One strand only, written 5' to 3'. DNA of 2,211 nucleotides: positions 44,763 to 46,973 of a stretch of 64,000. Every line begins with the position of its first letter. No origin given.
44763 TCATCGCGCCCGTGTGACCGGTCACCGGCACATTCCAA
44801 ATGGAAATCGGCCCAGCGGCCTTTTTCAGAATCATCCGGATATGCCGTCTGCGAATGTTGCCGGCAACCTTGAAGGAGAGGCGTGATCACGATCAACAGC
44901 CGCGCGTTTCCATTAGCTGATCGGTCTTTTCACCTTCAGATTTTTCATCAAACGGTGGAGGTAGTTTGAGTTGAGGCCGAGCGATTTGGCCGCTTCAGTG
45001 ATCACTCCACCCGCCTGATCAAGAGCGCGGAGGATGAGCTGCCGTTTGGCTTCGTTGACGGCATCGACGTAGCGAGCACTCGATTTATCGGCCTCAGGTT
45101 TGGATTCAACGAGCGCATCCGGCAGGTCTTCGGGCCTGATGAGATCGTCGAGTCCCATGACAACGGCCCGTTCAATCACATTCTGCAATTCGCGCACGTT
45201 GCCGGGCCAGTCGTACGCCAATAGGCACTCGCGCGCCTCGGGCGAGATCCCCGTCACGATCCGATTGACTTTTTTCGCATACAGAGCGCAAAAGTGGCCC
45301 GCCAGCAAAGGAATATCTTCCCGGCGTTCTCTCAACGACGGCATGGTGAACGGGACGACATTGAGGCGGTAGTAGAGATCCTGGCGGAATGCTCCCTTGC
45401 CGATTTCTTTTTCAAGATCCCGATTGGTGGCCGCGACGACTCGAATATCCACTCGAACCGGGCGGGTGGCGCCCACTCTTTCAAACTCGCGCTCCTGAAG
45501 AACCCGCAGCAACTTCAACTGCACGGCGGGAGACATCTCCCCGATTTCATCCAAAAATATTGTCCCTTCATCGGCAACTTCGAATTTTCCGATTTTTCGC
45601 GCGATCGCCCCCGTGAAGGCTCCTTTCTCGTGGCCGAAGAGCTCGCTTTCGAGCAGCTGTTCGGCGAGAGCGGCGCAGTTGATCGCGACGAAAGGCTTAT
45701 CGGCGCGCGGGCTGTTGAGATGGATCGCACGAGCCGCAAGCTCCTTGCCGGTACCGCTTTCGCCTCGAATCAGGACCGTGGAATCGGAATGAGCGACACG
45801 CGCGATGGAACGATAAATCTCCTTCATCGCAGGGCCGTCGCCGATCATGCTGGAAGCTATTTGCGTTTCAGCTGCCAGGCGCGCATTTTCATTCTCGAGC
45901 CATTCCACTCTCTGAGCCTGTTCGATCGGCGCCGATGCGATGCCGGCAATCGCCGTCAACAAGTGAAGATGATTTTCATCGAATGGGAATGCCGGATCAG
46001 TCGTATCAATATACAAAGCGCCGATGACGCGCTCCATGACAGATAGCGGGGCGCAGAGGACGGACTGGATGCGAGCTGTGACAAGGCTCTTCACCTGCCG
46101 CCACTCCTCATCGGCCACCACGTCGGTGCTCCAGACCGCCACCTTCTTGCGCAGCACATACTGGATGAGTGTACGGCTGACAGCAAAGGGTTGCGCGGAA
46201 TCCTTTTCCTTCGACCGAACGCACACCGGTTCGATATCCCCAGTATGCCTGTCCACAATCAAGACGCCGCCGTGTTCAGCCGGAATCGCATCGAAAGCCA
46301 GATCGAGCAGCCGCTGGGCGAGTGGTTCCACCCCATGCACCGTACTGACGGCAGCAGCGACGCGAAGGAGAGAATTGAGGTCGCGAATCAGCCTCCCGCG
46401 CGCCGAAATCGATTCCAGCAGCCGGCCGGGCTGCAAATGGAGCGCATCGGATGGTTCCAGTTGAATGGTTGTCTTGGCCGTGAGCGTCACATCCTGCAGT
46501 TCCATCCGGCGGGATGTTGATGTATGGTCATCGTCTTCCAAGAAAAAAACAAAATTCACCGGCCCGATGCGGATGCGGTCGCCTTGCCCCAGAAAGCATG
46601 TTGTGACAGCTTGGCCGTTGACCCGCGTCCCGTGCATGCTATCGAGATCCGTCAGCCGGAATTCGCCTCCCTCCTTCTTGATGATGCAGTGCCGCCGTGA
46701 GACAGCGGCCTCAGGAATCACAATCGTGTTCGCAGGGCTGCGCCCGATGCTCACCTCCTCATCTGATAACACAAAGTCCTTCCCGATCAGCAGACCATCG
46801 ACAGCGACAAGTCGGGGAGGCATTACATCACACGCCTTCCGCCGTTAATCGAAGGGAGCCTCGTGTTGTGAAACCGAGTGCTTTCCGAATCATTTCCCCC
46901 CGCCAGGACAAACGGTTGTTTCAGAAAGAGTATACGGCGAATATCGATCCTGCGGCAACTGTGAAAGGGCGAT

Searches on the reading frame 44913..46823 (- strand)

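Call 69: search_protein_families(library=pfam, proteins=[window:44913-46823:-], max_evalue=0.00001)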
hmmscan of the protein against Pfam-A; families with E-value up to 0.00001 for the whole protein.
window:44913-46823:- (636 aa): 9 families
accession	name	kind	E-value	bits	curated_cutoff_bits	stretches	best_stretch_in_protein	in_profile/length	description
PF00158.32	Sigma54_activat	-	1.5e-73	246.5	20.2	1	326-491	1-166/168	Sigma-54 interaction domain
PF25601.1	AAA_lid_14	-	2.1e-29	101.6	27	1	498-582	1-85/87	AAA+ ATPase lid domain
PF14532.12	Sigma54_activ_2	-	6.3e-20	72.3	25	1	327-497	1-138/138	Sigma-54 interaction domain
PF00498.31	FHA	-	2e-18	67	20.7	1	24-87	1-67/67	FHA domain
PF13185.12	GAF_2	-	1.8e-13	51.3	28.6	1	166-298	5-133/136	GAF domain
PF16697.10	Yop-YscD_cpl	-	2.1e-13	50.7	33.2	1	10-93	5-90/94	Inner membrane component of T3SS, cytoplasmic domain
PF01590.32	GAF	-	4e-09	37.6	22.4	1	166-297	3-130/133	GAF domain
PF13492.12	GAF_3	-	4.9e-07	30.6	27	1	168-301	5-128/129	GAF domain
PF07728.20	AAA_5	-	6.4e-06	26.6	22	0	350-468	2-123/139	AAA domain (dynein-related subfamily)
